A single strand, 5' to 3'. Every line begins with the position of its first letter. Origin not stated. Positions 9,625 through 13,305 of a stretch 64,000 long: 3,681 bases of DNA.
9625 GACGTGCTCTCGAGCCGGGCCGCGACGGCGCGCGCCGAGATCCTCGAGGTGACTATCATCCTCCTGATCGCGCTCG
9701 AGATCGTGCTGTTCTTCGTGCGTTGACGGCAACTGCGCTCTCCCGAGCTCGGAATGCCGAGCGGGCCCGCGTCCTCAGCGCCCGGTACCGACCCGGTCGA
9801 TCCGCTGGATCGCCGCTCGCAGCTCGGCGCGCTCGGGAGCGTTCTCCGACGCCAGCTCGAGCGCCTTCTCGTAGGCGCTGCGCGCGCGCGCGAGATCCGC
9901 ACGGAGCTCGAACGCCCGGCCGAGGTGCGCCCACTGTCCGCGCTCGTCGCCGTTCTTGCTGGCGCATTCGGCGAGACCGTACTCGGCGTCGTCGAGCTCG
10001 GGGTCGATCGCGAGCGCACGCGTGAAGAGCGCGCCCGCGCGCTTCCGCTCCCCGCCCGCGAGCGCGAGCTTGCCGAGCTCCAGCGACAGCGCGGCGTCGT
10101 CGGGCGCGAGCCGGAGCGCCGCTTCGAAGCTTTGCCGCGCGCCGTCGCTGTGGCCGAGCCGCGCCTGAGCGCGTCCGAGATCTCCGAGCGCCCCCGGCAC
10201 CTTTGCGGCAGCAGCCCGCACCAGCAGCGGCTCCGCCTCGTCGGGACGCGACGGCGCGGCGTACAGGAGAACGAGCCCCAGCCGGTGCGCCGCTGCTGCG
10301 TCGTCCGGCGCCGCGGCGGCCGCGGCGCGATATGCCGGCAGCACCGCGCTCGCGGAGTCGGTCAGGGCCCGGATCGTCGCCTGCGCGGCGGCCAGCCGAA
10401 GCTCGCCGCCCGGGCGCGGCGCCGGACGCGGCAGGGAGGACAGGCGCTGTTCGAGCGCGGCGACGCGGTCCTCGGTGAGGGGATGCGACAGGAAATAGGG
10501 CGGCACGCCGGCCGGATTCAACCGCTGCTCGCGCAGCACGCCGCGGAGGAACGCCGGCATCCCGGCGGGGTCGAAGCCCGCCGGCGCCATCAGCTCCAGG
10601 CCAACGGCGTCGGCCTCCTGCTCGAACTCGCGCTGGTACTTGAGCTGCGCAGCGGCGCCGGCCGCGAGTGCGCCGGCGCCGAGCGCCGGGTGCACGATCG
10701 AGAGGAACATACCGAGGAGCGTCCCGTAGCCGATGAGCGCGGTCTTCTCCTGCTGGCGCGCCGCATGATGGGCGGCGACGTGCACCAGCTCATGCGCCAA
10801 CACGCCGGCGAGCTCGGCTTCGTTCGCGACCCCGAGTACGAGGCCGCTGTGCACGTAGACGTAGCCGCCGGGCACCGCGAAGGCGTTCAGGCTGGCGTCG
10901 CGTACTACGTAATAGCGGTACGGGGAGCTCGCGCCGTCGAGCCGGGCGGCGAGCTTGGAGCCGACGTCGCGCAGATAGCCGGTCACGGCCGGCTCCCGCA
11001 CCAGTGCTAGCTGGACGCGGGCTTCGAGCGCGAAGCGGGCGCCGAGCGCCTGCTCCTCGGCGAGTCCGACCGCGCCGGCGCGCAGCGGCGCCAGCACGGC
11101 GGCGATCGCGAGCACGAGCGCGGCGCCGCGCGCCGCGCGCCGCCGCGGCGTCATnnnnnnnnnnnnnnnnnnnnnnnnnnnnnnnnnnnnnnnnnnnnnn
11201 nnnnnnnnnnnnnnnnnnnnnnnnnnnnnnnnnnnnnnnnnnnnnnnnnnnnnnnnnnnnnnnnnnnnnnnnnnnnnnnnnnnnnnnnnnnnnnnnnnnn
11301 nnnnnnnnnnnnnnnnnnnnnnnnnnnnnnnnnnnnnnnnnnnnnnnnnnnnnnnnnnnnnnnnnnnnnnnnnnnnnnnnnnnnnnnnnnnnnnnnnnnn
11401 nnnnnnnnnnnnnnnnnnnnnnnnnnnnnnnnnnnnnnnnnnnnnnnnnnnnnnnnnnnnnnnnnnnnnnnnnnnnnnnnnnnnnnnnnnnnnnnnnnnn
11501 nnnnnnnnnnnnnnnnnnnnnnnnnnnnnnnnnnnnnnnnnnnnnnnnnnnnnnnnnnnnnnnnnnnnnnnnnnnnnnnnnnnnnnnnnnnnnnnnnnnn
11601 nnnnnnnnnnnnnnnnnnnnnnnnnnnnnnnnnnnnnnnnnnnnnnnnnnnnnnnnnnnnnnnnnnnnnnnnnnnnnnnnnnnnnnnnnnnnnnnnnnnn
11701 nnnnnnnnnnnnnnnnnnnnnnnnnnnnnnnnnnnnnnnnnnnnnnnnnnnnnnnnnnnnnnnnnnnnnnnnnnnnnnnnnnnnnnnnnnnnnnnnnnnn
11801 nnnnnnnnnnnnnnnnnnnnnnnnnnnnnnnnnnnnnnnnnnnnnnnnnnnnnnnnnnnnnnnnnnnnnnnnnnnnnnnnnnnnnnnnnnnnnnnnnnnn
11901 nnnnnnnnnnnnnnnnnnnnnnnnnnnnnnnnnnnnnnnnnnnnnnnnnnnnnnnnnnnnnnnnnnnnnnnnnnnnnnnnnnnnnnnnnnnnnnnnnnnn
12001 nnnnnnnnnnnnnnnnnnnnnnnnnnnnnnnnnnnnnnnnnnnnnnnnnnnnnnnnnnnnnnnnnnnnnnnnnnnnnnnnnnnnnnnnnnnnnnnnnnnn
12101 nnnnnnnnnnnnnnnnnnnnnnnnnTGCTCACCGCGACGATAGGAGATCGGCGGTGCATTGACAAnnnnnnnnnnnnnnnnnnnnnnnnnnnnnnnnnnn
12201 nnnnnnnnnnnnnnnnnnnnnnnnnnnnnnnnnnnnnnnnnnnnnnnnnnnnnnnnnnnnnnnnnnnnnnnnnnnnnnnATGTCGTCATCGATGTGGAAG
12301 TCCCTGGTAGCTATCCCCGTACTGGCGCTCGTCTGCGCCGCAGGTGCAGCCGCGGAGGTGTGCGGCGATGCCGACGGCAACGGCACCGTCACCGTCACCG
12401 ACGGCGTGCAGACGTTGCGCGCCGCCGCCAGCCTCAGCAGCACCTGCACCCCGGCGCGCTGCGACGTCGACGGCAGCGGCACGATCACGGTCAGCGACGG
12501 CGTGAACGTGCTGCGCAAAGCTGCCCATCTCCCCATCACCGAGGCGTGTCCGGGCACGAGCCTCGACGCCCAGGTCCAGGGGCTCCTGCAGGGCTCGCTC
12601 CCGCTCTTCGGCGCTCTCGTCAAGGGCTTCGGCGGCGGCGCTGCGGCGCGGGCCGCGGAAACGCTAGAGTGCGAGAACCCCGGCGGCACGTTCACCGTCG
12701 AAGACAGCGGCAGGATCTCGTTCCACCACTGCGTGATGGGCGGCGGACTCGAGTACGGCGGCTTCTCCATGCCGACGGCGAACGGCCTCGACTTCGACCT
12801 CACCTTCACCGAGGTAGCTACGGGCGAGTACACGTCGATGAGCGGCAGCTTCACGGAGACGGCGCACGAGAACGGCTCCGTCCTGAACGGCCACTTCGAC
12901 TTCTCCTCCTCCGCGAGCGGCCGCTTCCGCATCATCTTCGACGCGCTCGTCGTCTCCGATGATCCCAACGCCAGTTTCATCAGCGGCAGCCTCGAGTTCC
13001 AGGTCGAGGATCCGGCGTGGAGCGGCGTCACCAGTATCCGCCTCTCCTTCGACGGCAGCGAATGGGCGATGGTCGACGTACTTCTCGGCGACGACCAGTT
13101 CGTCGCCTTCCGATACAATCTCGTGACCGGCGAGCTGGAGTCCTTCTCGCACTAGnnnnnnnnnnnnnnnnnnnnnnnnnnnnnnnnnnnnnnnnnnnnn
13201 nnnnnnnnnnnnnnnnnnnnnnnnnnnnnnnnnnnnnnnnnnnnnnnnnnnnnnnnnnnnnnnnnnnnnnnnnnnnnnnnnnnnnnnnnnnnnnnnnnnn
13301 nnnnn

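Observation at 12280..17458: Cluster of dockerin-tagged secreted proteins and proteases next to a candidate cohesin-bearing lipoprotein (possible non-cellulosomal surface docking system)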

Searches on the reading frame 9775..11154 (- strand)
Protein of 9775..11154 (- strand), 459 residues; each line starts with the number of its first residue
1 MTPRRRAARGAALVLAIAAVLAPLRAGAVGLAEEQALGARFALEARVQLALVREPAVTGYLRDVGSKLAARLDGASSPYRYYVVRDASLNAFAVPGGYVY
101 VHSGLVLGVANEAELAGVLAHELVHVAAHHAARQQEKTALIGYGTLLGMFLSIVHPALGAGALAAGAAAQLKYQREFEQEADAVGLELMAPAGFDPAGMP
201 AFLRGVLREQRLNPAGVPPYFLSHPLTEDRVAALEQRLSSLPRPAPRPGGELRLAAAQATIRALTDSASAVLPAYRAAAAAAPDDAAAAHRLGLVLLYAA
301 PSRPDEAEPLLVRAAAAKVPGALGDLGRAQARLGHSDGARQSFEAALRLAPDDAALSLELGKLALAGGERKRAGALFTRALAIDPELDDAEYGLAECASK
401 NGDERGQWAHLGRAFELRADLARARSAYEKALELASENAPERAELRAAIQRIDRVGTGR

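Call 65: search_protein_families(library=pfam, max_evalue=0.01, proteins=[window:9775-11154:-])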
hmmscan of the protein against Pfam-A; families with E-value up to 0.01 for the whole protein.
window:9775-11154:- (459 aa): 15 families
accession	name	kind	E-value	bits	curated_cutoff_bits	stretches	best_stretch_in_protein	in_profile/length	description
PF01435.24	Peptidase_M48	-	2.8e-30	106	20.3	1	56-237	2-185/186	Peptidase family M48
PF13181.12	TPR_8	-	1.3e-09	37.9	25.7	0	322-353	3-34/34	Tetratricopeptide repeat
PF00515.34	TPR_1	-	1.8e-08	34.3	27.8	0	322-353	3-34/34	Tetratricopeptide repeat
PF07719.23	TPR_2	-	4.9e-08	32.9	27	1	322-353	3-34/34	Tetratricopeptide repeat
PF13176.12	TPR_7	-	1e-07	31.9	27.9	0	322-353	1-32/36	Tetratricopeptide repeat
PF13432.12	TPR_16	-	1.1e-07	32.6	32.7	1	325-386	2-63/65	Tetratricopeptide repeat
PF23914.1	TPR_CcmH_CycH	-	3.9e-07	30.5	42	2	386-441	31-86/158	Cytochrome c-type biogenesis protein H TPR domain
PF14559.12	TPR_19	-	6.9e-07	29.9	25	2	365-403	2-40/68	Tetratricopeptide repeat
PF13431.12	TPR_17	-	8.5e-07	29.2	24.4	0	376-403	1-28/34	Tetratricopeptide repeat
PF13428.12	TPR_14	-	2.4e-06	28.1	23.5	1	322-363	3-44/44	Tetratricopeptide repeat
PF13414.12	TPR_11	-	0.00021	21.3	26.8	0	332-363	6-37/42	TPR repeat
PF13174.12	TPR_6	-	0.00064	20.7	26.3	0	326-352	6-32/33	Tetratricopeptide repeat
PF13371.12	TPR_9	-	0.00081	19.8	35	1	317-355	26-64/73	Tetratricopeptide repeat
PF13424.12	TPR_12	-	0.0019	18.8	30.1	0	322-351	47-76/77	Tetratricopeptide repeat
PF13203.12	DUF2201_N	-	0.0044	17.1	23.2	0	113-135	58-80/271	Putative metallopeptidase domain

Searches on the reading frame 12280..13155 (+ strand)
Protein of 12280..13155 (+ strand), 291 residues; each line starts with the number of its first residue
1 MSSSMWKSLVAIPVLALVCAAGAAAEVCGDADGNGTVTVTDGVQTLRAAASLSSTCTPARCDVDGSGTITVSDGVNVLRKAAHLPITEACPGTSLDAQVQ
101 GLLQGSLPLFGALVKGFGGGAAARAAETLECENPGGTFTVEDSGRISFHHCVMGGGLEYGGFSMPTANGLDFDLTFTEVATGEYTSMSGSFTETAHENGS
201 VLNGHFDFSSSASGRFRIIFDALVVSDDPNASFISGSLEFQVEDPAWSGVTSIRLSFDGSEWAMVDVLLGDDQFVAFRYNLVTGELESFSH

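Call 3: search_protein_families(library=pfam, max_evalue=1, proteins=[window:12280-13155:+])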
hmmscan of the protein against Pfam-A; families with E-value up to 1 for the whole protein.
window:12280-13155:+ (291 aa): 6 families
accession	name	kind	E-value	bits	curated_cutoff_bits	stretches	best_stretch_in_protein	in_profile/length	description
PF13405.12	EF-hand_6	-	0.002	18.1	25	0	61-79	9-27/30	EF-hand domain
PF00404.24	Dockerin_1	-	0.023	15.3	22.9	1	29-73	2-48/57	Dockerin type I domain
PF00036.39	EF-hand_1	-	0.032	14.2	25.4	0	61-72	9-20/29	EF hand domain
PF13499.12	EF-hand_7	-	0.13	13.1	30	0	60-87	10-32/67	EF-hand domain pair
PF14658.12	EF-hand_9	-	0.28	12.1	37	0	61-83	7-29/66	EF-hand domain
PF13202.12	EF-hand_5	-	0.95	9.5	25.9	0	62-72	9-19/25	EF hand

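Call 4: search_protein_families(library=ncbifam, max_evalue=1, proteins=[window:12280-13155:+])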
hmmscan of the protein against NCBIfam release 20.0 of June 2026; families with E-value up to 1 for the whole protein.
window:12280-13155:+ (291 aa): 0 families

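Call 7: find_homologous_proteins(query=window:12280-13155:+)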
Query window:12280-13155:+ (291 aa): 354 proteins with E <= 0.001 among 8000 candidates; the best 120 are listed.
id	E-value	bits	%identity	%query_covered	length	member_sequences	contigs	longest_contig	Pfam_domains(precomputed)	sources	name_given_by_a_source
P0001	4.4e-185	632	99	100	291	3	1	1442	-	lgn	-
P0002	9.7e-84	299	54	100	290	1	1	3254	-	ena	-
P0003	5.9e-82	294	52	100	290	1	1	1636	-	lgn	-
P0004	3.1e-79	285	53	100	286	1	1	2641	-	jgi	jgi:hypothetical protein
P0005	5.4e-79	284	52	100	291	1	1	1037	-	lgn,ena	-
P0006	6.8e-77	277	50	100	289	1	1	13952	-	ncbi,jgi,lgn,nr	ncbi:MAG: hypothetical protein IT293_20880 [Deltaproteobacteria bacterium]|nr:hypothetical protein [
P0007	1.3e-74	269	51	100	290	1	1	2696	-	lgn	-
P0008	1.0e-72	263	50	99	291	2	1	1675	-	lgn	-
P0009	6.3e-71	257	49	98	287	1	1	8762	-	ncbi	-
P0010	1.1e-70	256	48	100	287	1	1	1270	-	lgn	-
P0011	1.0e-69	253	49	100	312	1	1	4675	-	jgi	jgi:hypothetical protein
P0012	1.1e-69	253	49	100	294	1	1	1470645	-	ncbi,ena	-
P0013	2.9e-69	252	48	98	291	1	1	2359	-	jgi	jgi:hypothetical protein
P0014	4.7e-69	251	48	100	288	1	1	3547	-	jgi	jgi:hypothetical protein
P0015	4.3e-65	238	48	100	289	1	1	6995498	-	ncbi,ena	-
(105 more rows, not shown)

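Call 33: predict_structure(alignment_id=A3)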
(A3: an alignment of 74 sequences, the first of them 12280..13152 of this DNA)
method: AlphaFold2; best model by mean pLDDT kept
length: 291 residues; sequences in the alignment: 74
mean_pLDDT: 84.4   pTM: 0.70
mean pLDDT of the five models: 84.4, 81.5, 81.3, 80.4, 80.3
residues with pLDDT >= 90: 152; 70-90: 93; 50-70: 34; < 50: 12
segments of 3 or more residues with pLDDT < 50: 1-7, 21-23
pLDDT, mean of each block of 10 residues (from residue 1): 46 54 56 77 77 74 80 82 72 80 89 76 85 96 95 94 94 96 96 94 96 93 92 95 86 97 96 96 91 50
secondary structure, 60 per line:
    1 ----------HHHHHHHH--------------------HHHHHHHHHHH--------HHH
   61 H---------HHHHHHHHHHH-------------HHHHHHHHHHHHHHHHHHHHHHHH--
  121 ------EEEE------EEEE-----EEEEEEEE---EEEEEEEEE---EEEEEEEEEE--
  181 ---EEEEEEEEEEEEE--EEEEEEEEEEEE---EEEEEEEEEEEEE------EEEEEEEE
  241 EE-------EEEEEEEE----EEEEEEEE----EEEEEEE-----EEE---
elements in order: H11-18 H39-49 H58-61 H71-81 H95-118 E127-130 E137-140 E146-153 E157-165 E169-178 E184-196 E199-210 E214-226 E233-242 E250-257 E262-269 E274-280 E286-288
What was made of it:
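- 12280..13155 (+): Protein A (291 aa): signal peptide, N-terminal 4-Cys dockerin-like module (nt 12358-12552), a long helix, then a 160-aa beta-meander domain of unknown family. AF2 mean pLDDT 84; helices 39-49, 58-61 and 71-81, then helix 95-118 and 13 strands (call 33).
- On Dockerin (Pfam PF00404 Dockerin_1 / dockerin superfamily): The AF2 secondary structure shows helices 39-49, 58-61 and 71-81 at pLDDT 72-82 (call 33).
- The module shows the dockerin pattern of helix, short helix, helix (call 33).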

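Call 37: fold_search(model_id=the predicted structure, library=pdb)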
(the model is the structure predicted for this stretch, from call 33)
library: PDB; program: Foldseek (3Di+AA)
matches with E <= 10: 423; with E <= 0.001: 0
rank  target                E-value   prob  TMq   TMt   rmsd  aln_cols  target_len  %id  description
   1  2h1t_A                6.3e-03  0.96  0.18  0.26  12.2       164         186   10  Crystal structure of a duf1089 family protein (pa1994) from pseudomonas aeruginosa at 1.80 A resolution (released 2006-05-30)
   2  2h1t_B                1.3e-02  0.87  0.18  0.26  12.2       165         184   11  Crystal structure of a duf1089 family protein (pa1994) from pseudomonas aeruginosa at 1.80 A resolution (released 2006-05-30)
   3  8p7a_A                1.8e-02  0.95  0.29  0.25  10.0       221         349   13  Crystal structure of the ORD domain of human ORP8 (released 2023-08-23)
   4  5kev_B                9.9e-02  0.47  0.16  0.32  15.9       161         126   12  Vibrio parahaemolyticus VtrA/VtrC complex (released 2016-07-20)
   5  5kew_D                1.6e-01  0.28  0.15  0.30  16.4       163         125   10  Vibrio parahaemolyticus VtrA/VtrC complex bound to the bile salt taurodeoxycholate (released 2016-07-20)
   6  1utc_A                1.8e-01  0.14  0.13  0.11  17.3       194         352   12  Clathrin terminal domain complexed with TLPWDLWTT (released 2004-02-25)
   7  6byt_B                2.0e-01  0.14  0.16  0.11  15.7       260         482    8  Complex structure of LOR107 mutant (R320) with tetrasaccharide substrate (released 2018-02-07)
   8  4ghb_A                2.1e-01  0.21  0.16  0.18  11.4       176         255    8  Crystal structure of a porin-like protein (BACUNI_01323) from Bacteroides uniformis ATCC 8492 at 2.32 A resolution (released 2012-08-29)
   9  5btu_A                2.7e-01  0.28  0.20  0.32  15.3       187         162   12  The structure of Diels-Alderase PyrI4 in the biosynthetic pathway of pyrroindomycins (released 2016-02-24)
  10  6kyw_A                2.7e-01  0.09  0.12  0.10  17.4       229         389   10  S8-mSRK-S8-SP11 complex (released 2020-09-16)
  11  7r5k_R0               2.9e-01  0.11  0.14  0.05  17.9       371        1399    7  Human nuclear pore complex (constricted) (released 2022-06-22)
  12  6kyw_B                2.9e-01  0.08  0.12  0.10  16.4       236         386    7  S8-mSRK-S8-SP11 complex (released 2020-09-16)
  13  7fik_E                3.1e-01  0.14  0.15  0.06  16.0       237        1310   11  The cryo-EM structure of the CR subunit from X. laevis NPC (released 2022-11-09)
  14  5ods_A                3.2e-01  0.14  0.16  0.10  14.3       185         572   12  Structure of a phosphoprotein-protein complex (released 2018-03-14)
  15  7cyz_B                3.4e-01  0.72  0.30  0.24   5.3       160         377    8  The structure of human ORP3 OSBP-related domain (released 2020-10-28)
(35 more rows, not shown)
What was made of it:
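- Tried and rejected: The weak hits were DUF1089 PA1994 (6e-3), ORP lipid-binding domains, VtrC and PyrI4 (call 37).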

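Call 72: search_protein_families(library=pfam, alignment_id=A3, max_evalue=1)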
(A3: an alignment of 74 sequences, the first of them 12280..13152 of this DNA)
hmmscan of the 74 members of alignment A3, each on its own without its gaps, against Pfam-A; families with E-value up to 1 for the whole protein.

A. member 1, window:12280-13152:+ (291 aa): 6 families
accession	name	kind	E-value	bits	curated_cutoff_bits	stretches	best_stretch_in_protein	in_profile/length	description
PF13405.12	EF-hand_6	-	0.002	18.1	25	0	61-79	9-27/30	EF-hand domain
PF00404.24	Dockerin_1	-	0.023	15.3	22.9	1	29-73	2-48/57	Dockerin type I domain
PF00036.39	EF-hand_1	-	0.032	14.2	25.4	0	61-72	9-20/29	EF hand domain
PF13499.12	EF-hand_7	-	0.13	13.1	30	0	60-87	10-32/67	EF-hand domain pair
PF14658.12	EF-hand_9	-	0.28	12.1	37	0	61-83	7-29/66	EF-hand domain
PF13202.12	EF-hand_5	-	0.95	9.5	25.9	0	62-72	9-19/25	EF hand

B. families by the number of members that match (of 74 scanned): 36 families (the first 25 are shown)
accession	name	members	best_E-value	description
PF13405.12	EF-hand_6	62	4.8e-05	EF-hand domain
PF00404.24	Dockerin_1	58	0.00024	Dockerin type I domain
PF14658.12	EF-hand_9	27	0.0032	EF-hand domain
PF13499.12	EF-hand_7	19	0.011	EF-hand domain pair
PF13296.11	T6SS_Vgr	16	0.023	Putative type VI secretion system Rhs element Vgr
PF00036.39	EF-hand_1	15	0.0036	EF hand domain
PF13202.12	EF-hand_5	6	0.21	EF hand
PF20606.3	DUF6799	3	0.066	Domain of unknown function (DUF6799)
PF06200.19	tify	3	0.25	tify domain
PF06199.17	Phage_tail_2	2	0.0015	Phage tail tube protein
PF17883.6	MBG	2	0.021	MBG domain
PF21946.1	LppM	2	0.025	LppM domain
PF25208.1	DUF7838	2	0.032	Domain of unknown function (DUF7838)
PF05239.21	PRC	2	0.12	PRC-barrel domain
PF16586.11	DUF5060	2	0.19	Domain of unknown function (DUF5060)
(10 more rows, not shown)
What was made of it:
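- On Dockerin (Pfam PF00404 Dockerin_1 / dockerin superfamily): In the A/B family, 58 of 74 members hit at E <= 1 (best 2.4e-4; call 72); the window's own protein A scores 15.3 bits, below the cut-off.
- EF-hand families score as well as Dockerin_1 on single modules (calls 3, 72).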
